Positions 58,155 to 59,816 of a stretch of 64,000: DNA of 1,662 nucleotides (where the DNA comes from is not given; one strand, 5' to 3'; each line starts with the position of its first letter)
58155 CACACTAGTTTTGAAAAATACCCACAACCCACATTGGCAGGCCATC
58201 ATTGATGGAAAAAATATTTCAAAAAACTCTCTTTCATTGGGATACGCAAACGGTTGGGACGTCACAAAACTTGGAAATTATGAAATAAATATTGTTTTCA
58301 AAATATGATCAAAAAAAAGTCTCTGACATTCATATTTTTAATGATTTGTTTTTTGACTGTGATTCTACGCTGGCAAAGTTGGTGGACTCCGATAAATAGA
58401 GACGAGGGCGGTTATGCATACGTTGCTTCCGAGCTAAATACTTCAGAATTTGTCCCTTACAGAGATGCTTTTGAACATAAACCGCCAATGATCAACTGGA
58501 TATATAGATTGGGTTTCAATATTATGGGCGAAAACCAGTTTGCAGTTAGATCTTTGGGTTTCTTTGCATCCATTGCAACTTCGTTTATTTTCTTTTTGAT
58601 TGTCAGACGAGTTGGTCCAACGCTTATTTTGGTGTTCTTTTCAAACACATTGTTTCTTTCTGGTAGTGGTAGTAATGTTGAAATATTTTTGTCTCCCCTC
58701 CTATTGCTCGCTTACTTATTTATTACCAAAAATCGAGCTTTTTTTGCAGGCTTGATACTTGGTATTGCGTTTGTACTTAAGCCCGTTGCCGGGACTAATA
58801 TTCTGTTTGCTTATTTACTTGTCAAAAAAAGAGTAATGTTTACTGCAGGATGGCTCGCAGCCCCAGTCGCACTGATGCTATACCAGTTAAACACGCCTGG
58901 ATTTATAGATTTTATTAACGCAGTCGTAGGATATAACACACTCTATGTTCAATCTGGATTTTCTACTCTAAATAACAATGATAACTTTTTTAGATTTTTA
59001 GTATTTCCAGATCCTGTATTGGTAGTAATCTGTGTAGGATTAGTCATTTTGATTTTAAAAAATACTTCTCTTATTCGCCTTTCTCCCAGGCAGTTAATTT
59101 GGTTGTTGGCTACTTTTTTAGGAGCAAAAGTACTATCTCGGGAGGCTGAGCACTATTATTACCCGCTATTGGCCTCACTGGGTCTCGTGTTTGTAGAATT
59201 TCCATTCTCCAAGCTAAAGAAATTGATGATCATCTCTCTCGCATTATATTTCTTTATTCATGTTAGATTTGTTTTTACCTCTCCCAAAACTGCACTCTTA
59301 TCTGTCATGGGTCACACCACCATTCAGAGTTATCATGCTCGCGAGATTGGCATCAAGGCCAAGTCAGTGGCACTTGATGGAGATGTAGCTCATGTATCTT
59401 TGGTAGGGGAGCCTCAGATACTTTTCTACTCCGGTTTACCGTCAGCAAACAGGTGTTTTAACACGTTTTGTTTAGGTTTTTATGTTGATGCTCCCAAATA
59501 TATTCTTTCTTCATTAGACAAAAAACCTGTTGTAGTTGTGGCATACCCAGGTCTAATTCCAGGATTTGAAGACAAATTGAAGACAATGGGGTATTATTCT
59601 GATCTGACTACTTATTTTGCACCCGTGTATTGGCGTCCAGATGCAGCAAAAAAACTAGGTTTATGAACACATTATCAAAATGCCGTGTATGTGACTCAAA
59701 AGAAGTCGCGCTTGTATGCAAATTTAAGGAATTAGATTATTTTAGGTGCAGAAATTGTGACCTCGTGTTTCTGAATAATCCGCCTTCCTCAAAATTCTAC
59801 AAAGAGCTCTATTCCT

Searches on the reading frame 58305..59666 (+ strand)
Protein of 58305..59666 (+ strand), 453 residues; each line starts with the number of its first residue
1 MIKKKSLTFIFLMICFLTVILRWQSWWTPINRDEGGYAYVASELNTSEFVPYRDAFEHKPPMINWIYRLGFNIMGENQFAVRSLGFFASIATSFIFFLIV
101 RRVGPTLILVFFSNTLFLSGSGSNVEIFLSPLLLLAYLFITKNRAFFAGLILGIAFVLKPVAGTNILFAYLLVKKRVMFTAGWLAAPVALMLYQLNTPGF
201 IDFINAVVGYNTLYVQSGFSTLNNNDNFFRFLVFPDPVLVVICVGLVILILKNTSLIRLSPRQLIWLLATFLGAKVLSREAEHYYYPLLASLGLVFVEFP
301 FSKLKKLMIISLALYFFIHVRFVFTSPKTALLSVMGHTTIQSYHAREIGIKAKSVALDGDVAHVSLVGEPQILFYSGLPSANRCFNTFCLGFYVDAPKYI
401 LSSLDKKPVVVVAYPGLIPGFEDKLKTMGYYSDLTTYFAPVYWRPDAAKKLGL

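Call 34: search_protein_families(library=pfam, proteins=[window:58305-59666:+], max_evalue=0.01)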
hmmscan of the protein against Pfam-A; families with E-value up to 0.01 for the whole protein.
window:58305-59666:+ (453 aa): 2 families
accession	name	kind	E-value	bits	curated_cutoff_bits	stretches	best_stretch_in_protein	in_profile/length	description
PF13231.12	PMT_2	-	1.2e-08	35.8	26.1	1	58-189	1-150/160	Dolichyl-phosphate-mannose-protein mannosyltransferase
PF09594.16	GT87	-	0.001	19.3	25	1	98-251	40-205/237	Glycosyltransferase family 87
